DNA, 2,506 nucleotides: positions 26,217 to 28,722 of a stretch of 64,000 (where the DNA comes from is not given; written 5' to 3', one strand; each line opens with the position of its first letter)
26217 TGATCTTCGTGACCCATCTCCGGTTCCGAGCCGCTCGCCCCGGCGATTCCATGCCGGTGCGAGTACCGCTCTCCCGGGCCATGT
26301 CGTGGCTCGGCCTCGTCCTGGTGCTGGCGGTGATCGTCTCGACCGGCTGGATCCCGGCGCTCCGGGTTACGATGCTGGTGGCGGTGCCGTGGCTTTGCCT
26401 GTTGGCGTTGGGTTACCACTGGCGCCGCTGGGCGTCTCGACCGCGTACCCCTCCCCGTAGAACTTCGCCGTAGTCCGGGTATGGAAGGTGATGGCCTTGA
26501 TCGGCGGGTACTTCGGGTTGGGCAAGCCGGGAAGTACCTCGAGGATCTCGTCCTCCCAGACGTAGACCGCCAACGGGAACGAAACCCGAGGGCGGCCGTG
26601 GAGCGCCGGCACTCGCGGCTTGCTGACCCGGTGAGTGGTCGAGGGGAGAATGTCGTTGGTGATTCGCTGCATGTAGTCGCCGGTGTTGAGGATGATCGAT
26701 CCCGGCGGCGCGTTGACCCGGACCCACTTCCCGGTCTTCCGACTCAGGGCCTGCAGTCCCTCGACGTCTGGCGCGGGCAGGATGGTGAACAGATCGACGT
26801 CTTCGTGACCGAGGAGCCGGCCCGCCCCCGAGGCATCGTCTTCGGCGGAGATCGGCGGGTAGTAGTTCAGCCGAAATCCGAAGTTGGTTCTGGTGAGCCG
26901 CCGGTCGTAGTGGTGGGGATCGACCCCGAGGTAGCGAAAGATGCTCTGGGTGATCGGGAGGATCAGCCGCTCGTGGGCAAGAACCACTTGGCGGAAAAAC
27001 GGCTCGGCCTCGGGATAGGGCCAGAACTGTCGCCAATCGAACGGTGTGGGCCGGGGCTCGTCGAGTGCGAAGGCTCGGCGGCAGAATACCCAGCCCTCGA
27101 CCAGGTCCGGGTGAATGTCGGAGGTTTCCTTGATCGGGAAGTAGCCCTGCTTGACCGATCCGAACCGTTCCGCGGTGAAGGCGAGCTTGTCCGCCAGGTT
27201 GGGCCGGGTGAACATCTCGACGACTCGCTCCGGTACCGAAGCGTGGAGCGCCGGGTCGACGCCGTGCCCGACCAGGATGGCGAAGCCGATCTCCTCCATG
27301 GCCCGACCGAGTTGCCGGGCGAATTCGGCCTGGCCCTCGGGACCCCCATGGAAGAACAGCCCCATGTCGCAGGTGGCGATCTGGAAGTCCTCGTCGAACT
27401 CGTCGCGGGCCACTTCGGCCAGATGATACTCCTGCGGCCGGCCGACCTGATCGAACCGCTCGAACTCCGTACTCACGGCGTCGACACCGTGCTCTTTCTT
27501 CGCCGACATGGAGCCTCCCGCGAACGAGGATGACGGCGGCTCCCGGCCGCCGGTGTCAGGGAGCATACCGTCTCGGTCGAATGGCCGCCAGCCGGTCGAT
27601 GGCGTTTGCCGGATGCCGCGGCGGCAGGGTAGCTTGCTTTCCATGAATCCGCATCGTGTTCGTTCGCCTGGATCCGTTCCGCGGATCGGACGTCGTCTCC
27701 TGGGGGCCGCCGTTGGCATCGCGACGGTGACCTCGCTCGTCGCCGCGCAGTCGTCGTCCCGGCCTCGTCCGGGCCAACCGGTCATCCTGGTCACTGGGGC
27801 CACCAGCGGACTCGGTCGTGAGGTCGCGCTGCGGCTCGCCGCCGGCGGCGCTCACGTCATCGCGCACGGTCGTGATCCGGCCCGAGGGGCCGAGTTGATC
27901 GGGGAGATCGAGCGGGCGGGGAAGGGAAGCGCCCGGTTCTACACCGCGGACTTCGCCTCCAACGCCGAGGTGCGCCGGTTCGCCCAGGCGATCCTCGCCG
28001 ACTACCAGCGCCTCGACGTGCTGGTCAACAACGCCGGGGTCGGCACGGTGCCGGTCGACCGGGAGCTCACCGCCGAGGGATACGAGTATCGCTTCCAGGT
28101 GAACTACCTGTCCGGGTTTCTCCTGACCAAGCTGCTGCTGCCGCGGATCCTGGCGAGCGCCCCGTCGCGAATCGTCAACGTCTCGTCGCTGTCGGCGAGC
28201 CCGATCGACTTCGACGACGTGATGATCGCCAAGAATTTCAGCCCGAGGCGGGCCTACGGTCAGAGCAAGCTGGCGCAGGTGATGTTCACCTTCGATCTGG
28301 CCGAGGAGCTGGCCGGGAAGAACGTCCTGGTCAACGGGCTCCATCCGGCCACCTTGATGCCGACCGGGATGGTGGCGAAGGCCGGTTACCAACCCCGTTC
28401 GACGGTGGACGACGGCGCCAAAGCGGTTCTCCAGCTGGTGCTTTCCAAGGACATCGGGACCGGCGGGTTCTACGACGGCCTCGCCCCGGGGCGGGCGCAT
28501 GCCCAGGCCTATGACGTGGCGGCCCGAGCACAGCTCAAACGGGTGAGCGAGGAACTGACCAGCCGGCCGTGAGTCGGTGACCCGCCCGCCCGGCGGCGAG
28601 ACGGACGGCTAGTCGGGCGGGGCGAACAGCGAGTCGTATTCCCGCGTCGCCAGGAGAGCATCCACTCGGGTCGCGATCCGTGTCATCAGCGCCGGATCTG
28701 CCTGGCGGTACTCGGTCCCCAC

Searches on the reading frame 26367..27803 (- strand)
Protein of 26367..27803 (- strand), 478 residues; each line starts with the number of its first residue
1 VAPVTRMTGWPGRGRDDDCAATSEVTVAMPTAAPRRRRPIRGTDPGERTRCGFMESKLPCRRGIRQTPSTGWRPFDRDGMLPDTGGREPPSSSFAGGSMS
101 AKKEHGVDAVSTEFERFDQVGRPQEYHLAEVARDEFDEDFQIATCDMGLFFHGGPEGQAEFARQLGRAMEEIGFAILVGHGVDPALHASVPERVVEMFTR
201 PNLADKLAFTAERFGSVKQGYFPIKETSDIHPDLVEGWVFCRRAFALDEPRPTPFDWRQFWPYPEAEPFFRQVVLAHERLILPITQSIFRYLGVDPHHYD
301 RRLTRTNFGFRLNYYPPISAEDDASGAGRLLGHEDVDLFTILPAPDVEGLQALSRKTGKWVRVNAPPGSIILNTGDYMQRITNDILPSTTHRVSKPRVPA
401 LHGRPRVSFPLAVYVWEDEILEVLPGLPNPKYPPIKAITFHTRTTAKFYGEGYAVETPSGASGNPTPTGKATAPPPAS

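Call 37: search_protein_families(library=pfam, proteins=[window:26367-27803:-], max_evalue=0.00001)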
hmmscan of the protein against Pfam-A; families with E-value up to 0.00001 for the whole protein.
window:26367-27803:- (478 aa): 2 families
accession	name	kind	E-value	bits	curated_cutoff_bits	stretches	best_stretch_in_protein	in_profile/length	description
PF03171.26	2OG-FeII_Oxy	-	3.6e-14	53.4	23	1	310-396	5-85/101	2OG-Fe(II) oxygenase superfamily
PF14226.12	DIOX_N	-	2e-10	41.8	27.3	1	146-262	5-115/117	non-haem dioxygenase in morphine synthesis N-terminal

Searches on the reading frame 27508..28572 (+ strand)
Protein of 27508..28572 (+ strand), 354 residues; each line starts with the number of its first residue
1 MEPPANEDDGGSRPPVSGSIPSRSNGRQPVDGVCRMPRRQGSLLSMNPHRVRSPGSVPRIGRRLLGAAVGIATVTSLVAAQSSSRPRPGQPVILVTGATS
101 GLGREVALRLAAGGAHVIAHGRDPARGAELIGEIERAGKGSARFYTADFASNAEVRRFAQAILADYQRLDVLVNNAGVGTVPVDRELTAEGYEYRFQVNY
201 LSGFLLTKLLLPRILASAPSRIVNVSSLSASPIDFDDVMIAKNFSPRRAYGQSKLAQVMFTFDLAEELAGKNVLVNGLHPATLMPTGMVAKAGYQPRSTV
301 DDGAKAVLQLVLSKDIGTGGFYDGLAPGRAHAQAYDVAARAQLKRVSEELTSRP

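Call 37: search_protein_families(library=pfam, proteins=[window:27508-28572:+], max_evalue=0.00001)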
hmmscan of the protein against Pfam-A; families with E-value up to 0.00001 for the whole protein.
window:27508-28572:+ (354 aa): 4 families
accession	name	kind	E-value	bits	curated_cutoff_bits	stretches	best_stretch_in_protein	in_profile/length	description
PF00106.31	adh_short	-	1.9e-39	135.6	26.6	1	92-292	2-190/195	short chain dehydrogenase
PF13561.12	adh_short_C2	-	2.5e-23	83.4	27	1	97-297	1-189/236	Enoyl-(Acyl carrier protein) reductase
PF08659.16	KR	-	3.6e-08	34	22.6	1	93-208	3-121/180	KR domain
PF01370.27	Epimerase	-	1.9e-07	31.2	20.9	1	93-267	1-159/240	NAD dependent epimerase/dehydratase family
